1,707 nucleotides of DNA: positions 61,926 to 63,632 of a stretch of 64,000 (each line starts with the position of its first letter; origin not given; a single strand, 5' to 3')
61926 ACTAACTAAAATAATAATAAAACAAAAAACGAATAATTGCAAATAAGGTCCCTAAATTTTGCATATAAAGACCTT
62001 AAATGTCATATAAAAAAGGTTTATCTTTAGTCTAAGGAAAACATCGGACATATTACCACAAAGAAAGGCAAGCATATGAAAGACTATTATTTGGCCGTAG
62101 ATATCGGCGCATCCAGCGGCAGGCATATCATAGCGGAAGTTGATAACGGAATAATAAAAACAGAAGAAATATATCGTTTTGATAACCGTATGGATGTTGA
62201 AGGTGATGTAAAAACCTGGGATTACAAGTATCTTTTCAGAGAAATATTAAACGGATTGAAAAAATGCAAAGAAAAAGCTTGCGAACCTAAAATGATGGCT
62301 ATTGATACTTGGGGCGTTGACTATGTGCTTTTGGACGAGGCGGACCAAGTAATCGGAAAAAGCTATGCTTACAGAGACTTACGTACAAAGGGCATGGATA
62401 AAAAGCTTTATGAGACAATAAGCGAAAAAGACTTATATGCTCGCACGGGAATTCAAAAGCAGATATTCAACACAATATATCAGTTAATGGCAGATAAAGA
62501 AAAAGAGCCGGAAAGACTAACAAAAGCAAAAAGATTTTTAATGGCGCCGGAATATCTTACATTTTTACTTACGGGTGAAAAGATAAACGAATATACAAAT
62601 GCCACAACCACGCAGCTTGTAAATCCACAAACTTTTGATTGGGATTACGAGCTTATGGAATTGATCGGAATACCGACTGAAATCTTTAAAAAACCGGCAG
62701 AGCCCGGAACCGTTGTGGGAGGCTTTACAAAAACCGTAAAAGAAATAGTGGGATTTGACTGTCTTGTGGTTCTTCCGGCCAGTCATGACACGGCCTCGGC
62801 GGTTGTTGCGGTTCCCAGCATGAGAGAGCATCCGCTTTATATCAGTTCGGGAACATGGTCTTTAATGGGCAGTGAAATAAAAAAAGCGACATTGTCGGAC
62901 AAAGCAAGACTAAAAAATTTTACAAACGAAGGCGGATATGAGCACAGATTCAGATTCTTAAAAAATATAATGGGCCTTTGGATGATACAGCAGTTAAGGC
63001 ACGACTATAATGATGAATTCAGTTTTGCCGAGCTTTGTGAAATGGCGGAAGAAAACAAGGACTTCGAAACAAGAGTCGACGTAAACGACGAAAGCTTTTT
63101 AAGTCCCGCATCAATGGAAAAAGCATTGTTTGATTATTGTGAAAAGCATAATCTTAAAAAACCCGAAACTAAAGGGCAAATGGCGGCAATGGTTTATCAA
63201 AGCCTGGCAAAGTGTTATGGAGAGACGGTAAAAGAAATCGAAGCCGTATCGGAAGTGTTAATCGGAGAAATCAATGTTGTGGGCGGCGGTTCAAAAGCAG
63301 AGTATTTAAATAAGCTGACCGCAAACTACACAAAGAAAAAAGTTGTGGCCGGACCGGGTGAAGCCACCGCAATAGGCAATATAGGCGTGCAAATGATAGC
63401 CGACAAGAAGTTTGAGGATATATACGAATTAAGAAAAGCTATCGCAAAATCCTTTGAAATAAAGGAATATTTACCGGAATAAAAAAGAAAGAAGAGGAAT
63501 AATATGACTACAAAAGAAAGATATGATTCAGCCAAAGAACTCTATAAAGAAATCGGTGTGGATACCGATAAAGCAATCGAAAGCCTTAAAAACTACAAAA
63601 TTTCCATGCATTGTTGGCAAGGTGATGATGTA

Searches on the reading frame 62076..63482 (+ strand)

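Call 18: search_protein_families(library=pfam, proteins=[window:62076-63482:+], max_evalue=0.01)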
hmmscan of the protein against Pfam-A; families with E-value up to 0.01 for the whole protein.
window:62076-63482:+ (468 aa): 2 families
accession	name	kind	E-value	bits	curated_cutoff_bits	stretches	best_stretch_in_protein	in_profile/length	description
PF00370.27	FGGY_N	-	1.1e-34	120.6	28.8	1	4-244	1-244/245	FGGY family of carbohydrate kinases, N-terminal domain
PF02782.22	FGGY_C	-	3e-24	86.3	27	1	254-442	1-197/198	FGGY family of carbohydrate kinases, C-terminal domain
